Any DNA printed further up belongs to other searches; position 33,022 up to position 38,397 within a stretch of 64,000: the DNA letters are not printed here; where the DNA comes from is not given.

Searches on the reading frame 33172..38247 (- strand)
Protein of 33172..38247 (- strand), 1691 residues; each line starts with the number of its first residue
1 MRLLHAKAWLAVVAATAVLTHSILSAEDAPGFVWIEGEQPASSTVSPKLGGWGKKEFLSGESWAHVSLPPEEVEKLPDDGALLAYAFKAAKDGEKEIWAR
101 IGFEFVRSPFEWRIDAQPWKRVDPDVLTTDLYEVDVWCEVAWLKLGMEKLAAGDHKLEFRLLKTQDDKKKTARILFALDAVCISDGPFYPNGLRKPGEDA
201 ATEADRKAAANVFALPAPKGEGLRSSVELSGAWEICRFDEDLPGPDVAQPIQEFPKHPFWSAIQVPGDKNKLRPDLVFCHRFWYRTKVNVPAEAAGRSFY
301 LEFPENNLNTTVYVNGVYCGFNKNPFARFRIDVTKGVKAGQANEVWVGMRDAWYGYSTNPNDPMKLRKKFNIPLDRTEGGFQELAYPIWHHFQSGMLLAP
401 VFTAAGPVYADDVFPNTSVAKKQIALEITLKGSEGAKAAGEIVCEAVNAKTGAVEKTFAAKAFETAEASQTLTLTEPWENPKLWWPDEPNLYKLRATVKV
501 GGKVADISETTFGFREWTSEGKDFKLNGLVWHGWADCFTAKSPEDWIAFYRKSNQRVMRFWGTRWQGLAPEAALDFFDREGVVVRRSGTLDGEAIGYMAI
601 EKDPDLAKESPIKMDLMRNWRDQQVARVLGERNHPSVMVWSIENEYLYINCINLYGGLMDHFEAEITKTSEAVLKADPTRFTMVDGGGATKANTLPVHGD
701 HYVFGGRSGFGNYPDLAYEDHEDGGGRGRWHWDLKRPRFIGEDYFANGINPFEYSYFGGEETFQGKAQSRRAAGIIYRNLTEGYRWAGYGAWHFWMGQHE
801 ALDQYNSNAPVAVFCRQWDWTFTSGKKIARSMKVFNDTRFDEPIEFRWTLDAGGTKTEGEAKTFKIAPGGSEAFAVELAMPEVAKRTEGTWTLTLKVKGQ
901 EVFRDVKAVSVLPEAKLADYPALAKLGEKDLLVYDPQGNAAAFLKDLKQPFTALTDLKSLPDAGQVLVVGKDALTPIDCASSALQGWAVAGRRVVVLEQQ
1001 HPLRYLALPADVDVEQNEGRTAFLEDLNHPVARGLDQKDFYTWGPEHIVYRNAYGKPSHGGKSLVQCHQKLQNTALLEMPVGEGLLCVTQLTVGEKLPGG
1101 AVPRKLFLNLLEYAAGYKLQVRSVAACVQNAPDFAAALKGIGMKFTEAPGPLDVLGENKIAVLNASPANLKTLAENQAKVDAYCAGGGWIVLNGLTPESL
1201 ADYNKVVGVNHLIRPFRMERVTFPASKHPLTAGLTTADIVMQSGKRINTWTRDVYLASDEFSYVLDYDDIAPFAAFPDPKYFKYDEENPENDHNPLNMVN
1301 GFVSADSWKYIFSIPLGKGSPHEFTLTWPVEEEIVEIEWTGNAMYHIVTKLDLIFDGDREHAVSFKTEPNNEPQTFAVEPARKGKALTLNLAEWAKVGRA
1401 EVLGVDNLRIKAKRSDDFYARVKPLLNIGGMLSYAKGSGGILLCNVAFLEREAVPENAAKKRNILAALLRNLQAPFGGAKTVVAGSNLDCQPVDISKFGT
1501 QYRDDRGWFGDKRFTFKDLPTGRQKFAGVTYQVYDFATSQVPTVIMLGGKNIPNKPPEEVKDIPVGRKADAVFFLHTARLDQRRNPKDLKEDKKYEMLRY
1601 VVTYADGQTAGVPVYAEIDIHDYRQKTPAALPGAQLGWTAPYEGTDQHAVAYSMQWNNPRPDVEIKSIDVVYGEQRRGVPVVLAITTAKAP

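Call 3: search_protein_families(library=pfam, proteins=[window:33172-38247:-], max_evalue=0.01)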
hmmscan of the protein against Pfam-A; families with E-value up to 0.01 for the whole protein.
window:33172-38247:- (1691 aa): 4 families
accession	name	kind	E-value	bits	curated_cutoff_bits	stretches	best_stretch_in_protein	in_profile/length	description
PF00703.27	Glyco_hydro_2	-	2.6e-15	57.6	23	1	409-515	2-109/109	Glycosyl hydrolases family 2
PF22666.2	Glyco_hydro_2_N2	-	8.7e-07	29.6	27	1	270-353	38-121/167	Glycosyl hydrolase 2 galactose-binding domain-like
PF02837.24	Glyco_hydro_2_N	-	2.3e-06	28.1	28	1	253-347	39-131/169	Glycosyl hydrolases family 2, sugar binding domain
PF02836.23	Glyco_hydro_2_C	-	0.00053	19.6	21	1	573-687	64-163/302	Glycosyl hydrolases family 2, TIM barrel domain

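Call 5: search_protein_families(library=ncbifam, proteins=[window:33172-38247:-], max_evalue=0.01)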
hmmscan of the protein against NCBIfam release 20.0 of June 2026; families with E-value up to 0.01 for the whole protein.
window:33172-38247:- (1691 aa): 11 families
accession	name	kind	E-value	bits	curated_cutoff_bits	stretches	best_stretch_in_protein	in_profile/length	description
NF041462.1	GalA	equivalog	3.6e-27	94.8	900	2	413-528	185-303/763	beta-galactosidase GalA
NF041463.1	GalB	equivalog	7.6e-19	67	900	2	282-347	136-201/869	beta-galactosidase GalB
NF049890.1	Bet1-4galacdseBT4151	equivalog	6.3e-16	57.5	1500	2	403-528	209-336/952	exo-beta-1,4-galactosidase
NF052611.1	beta_gal_Bga2A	equivalog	9.2e-15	53.7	999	1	416-528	221-333/1007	beta-galactosidase, LacZ type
NF007538.0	PRK10150.1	equivalog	2.4e-14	52.6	544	1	223-528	9-292/607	beta-glucuronidase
NF050095.1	BetGlucuronLacZ4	equivalog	3.5e-11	41.9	950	1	284-587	64-358/666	beta-glucuronidase LacZ4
NF007666.0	PRK10340.1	equivalog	6.6e-09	34.2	1284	1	421-528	226-331/1030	beta-galactosidase subunit alpha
NF049877.1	GlucurArabfur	equivalog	1.2e-08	33.1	1800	1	214-516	357-644/1400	beta-d-glucuronidase/beta-L-arabinofuranosidase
NF049891.1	Bet1-4galacdseBT4156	equivalog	1e-05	23.6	1700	0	399-520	173-295/946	exo-beta-1,4-galactosidase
NF041100.1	betagal_LacZ_Ttogales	equivalog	0.00082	17.2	2000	0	284-342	112-170/1090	beta-galactosidase LacZ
NF007074.0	PRK09525.1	subfamily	0.0016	16.3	1221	0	464-528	282-347/1027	beta-galactosidase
